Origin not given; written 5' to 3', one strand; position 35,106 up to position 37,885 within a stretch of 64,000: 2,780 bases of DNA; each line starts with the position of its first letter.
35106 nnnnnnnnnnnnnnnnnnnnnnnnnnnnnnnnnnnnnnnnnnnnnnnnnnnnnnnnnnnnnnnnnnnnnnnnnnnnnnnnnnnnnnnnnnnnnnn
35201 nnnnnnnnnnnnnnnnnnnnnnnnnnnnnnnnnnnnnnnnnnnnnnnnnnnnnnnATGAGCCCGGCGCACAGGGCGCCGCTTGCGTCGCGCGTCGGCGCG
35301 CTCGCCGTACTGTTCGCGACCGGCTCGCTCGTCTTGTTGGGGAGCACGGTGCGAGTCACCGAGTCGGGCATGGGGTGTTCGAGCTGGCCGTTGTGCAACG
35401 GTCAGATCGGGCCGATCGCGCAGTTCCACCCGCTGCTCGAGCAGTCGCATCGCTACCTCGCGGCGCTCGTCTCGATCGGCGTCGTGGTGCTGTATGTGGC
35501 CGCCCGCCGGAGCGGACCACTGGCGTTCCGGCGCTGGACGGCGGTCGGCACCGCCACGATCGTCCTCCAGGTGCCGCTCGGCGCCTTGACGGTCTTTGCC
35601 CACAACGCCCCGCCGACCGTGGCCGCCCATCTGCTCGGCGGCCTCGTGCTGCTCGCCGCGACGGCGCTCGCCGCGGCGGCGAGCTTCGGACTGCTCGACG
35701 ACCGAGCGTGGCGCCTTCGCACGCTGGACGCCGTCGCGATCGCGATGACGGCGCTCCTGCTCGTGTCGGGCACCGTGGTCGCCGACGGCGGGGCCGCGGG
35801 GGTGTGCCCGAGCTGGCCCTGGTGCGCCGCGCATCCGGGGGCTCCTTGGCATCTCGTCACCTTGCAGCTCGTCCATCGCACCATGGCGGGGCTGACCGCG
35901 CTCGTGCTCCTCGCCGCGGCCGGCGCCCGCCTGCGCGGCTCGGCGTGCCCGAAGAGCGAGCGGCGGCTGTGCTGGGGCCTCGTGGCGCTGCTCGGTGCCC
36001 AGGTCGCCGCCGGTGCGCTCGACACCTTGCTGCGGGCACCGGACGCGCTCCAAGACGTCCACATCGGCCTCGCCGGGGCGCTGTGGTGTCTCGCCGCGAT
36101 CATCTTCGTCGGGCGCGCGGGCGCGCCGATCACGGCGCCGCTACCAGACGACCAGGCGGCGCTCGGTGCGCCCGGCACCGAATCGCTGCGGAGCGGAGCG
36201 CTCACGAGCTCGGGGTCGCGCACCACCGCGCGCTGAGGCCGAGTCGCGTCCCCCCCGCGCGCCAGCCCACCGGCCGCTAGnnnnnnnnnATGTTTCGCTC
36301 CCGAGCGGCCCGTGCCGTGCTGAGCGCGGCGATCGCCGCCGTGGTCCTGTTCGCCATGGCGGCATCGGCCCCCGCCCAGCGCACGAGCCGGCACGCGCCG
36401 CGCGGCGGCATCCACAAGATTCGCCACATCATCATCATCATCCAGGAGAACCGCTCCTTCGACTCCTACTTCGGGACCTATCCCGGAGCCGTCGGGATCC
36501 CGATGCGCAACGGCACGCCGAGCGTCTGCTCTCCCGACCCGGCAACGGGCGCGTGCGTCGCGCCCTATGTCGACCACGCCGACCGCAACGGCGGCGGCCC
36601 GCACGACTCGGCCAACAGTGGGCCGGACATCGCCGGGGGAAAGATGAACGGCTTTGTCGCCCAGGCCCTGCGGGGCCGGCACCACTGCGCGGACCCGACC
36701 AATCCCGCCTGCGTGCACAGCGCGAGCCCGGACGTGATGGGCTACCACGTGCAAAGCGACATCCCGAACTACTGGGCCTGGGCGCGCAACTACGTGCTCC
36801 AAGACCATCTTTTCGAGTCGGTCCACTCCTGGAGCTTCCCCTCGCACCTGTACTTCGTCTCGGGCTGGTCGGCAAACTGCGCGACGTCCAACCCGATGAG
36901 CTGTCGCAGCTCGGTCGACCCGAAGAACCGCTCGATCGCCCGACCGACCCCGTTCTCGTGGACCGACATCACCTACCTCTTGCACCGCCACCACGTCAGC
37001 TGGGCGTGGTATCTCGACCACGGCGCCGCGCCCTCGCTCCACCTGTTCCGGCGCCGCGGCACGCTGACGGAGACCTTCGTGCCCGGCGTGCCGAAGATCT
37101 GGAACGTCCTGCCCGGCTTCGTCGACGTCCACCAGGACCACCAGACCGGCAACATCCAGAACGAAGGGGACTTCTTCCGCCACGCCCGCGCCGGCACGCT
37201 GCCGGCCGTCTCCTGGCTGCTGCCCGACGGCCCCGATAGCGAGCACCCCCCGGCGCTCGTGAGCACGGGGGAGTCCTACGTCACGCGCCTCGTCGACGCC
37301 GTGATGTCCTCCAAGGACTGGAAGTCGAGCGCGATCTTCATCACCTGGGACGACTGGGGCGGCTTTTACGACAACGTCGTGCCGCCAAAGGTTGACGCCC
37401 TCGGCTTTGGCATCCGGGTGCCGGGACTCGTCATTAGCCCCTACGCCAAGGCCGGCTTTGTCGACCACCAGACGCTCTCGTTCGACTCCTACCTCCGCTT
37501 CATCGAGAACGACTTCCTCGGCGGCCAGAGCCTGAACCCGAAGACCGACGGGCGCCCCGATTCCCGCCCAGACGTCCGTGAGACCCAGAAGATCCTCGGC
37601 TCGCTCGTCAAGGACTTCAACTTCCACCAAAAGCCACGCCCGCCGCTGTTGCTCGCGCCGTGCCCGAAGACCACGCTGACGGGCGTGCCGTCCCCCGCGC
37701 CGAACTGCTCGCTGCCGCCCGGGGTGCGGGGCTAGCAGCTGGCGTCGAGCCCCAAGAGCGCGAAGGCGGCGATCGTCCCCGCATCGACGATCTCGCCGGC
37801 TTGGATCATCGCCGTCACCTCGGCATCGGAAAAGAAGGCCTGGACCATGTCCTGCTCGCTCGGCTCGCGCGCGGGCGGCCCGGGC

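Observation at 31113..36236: Rrf2-controlled operon coupling a propeller protein, a SPASM-like radical-SAM enzyme and a B12 radical-SAM enzyme to heme A synthase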

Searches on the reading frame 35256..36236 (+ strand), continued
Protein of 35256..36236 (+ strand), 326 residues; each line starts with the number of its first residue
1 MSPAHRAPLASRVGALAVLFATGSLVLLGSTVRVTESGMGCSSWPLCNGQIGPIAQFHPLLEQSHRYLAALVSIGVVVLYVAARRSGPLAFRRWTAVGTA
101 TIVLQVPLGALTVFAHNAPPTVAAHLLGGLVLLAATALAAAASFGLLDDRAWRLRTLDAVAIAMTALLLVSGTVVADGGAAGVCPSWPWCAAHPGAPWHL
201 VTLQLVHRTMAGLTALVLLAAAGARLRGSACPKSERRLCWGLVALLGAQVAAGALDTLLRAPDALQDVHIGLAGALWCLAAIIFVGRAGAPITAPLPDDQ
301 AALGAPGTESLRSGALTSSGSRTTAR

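Call 48: find_encoding_contigs(protein=P0270, flank=8000, max_places=1)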
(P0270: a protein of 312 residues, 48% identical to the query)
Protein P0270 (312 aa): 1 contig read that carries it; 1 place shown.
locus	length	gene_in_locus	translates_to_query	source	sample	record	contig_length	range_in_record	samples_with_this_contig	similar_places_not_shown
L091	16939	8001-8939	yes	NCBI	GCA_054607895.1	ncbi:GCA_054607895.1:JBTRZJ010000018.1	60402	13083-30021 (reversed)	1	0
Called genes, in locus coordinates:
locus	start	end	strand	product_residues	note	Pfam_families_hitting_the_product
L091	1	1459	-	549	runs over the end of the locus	PF03916:NrfD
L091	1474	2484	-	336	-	-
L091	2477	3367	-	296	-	PF12797:Fer4_2 (faint), PF12837:Fer4_6 (faint), PF13183:Fer4_8 (faint), PF13187:Fer4_9 (faint), PF13237:Fer4_10 (faint), PF13247:Fer4_11, PF12838:Fer4_7 (weak)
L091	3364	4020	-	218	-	-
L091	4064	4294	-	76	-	-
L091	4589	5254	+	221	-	PF00072:Response_reg, PF00196:GerE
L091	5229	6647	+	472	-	PF13188:PAS_8, PF07730:HisKA_3 (weak), PF02518:HATPase_c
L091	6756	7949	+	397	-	PF01266:DAO (faint), PF07992:Pyr_redox_2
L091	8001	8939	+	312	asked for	PF02628:COX15-CtaA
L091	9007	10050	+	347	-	PF09678:Caa3_CtaG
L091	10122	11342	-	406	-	PF02771:Acyl-CoA_dh_N (weak), PF02770:Acyl-CoA_dh_M, PF00441:Acyl-CoA_dh_1, PF08028:Acyl-CoA_dh_2 (weak)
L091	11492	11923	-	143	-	PF01850:PIN (weak)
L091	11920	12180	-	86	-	-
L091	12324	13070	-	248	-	PF01522:Polysacc_deac_1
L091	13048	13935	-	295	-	PF00535:Glycos_transf_2, PF13641:Glyco_tranf_2_3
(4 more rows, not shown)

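Call 51: find_encoding_contigs(protein=P0307, flank=8000, max_places=1)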
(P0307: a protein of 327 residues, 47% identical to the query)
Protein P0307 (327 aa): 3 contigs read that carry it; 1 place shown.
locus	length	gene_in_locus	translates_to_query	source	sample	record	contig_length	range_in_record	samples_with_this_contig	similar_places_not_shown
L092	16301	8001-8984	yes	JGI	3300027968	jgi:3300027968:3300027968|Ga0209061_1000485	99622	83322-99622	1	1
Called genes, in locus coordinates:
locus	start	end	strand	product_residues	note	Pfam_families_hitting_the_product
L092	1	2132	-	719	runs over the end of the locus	PF00037:Fer4 (faint), PF13237:Fer4_10 (weak), PF14697:Fer4_21 (weak), PF12838:Fer4_7 (weak), PF12837:Fer4_6 (weak), PF14691:Fer4_20, PF07992:Pyr_redox_2, PF13450:NAD_binding_8 (weak), +5 more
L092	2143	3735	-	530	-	PF12801:Fer4_5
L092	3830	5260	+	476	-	PF02082:Rrf2, PF00072:Response_reg, PF00196:GerE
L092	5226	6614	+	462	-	PF13188:PAS_8, PF07730:HisKA_3 (weak), PF13581:HATPase_c_2 (weak), PF02518:HATPase_c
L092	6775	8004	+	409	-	PF13360:PQQ_2 (faint)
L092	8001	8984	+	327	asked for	PF02628:COX15-CtaA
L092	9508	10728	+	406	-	PF00682:HMGL-like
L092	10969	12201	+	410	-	PF01321:Creatinase_N, PF00557:Peptidase_M24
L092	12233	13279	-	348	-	PF01408:GFO_IDH_MocA, PF02894:GFO_IDH_MocA_C, PF22725:GFO_IDH_MocA_C3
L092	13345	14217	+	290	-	PF00248:Aldo_ket_red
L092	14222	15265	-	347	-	PF00107:ADH_zinc_N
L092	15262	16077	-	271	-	PF00753:Lactamase_B, PF12706:Lactamase_B_2 (weak)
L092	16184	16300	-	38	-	?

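Call 52: find_encoding_contigs(protein=P0244, flank=6000, max_places=1)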
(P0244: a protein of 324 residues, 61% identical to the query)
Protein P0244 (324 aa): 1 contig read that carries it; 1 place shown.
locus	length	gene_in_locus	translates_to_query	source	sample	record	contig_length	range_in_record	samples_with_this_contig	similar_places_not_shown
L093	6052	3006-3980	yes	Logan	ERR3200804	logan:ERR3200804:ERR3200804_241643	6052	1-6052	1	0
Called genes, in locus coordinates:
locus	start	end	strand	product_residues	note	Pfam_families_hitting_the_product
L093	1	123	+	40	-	?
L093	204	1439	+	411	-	PF04055:Radical_SAM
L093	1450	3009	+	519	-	PF02310:B12-binding, PF04055:Radical_SAM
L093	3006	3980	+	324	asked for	PF02628:COX15-CtaA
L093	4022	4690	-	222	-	PF00596:Aldolase_II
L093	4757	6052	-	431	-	?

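Call 63: search_protein_families(library=ncbifam, proteins=[L093:204-1439:+], max_evalue=1e-60)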
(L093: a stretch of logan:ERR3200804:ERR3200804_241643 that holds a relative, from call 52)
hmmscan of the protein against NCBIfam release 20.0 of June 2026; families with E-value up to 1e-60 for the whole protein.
L093:204-1439:+ (411 aa): 2 families
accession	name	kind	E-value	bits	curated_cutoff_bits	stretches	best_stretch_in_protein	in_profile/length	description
TIGR04053.2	TIGR04053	equivalog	3.7e-126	421.3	395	1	30-400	2-366/366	TIGR04053 family radical SAM/SPASM domain-containing protein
TIGR04545.1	rSAM_ahbD_hemeb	equivalog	2.4e-80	270.5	500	0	38-264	2-229/339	heme b synthase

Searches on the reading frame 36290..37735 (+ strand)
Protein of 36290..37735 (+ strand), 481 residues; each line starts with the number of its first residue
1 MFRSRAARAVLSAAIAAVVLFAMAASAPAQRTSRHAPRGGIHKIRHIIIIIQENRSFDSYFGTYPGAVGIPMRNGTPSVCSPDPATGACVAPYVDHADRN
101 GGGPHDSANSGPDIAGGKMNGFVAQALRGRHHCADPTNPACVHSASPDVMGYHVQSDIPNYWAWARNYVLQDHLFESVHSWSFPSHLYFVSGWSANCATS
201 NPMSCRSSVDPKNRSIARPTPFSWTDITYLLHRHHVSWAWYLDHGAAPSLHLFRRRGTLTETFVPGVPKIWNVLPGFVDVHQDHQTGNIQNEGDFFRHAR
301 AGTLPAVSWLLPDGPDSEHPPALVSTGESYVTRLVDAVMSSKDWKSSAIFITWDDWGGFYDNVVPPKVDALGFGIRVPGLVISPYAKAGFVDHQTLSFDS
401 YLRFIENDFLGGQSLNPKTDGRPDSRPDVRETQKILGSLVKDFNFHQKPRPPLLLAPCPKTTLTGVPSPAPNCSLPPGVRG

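Call 3: search_protein_families(library=ncbifam, proteins=[window:36290-37735:+], max_evalue=0.001)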
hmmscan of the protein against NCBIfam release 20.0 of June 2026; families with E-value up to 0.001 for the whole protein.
window:36290-37735:+ (481 aa): 2 families
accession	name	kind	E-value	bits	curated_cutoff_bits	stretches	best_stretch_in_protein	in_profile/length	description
TIGR03396.1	PC_PLC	equivalog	2.5e-48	165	580.25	2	8-367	12-349/688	phosphocholine-specific phospholipase C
TIGR03397.1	acid_phos_Burk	subfamily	3.6e-39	135.2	362.75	1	210-409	253-450/483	acid phosphatase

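Call 4: search_protein_families(library=pfam, proteins=[window:36290-37735:+], max_evalue=0.001)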
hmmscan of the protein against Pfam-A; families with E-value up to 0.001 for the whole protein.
window:36290-37735:+ (481 aa): 1 family
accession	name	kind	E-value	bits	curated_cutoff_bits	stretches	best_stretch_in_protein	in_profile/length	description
PF04185.19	Phosphoesterase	-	3.3e-65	221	23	1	44-409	1-353/356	Phosphoesterase family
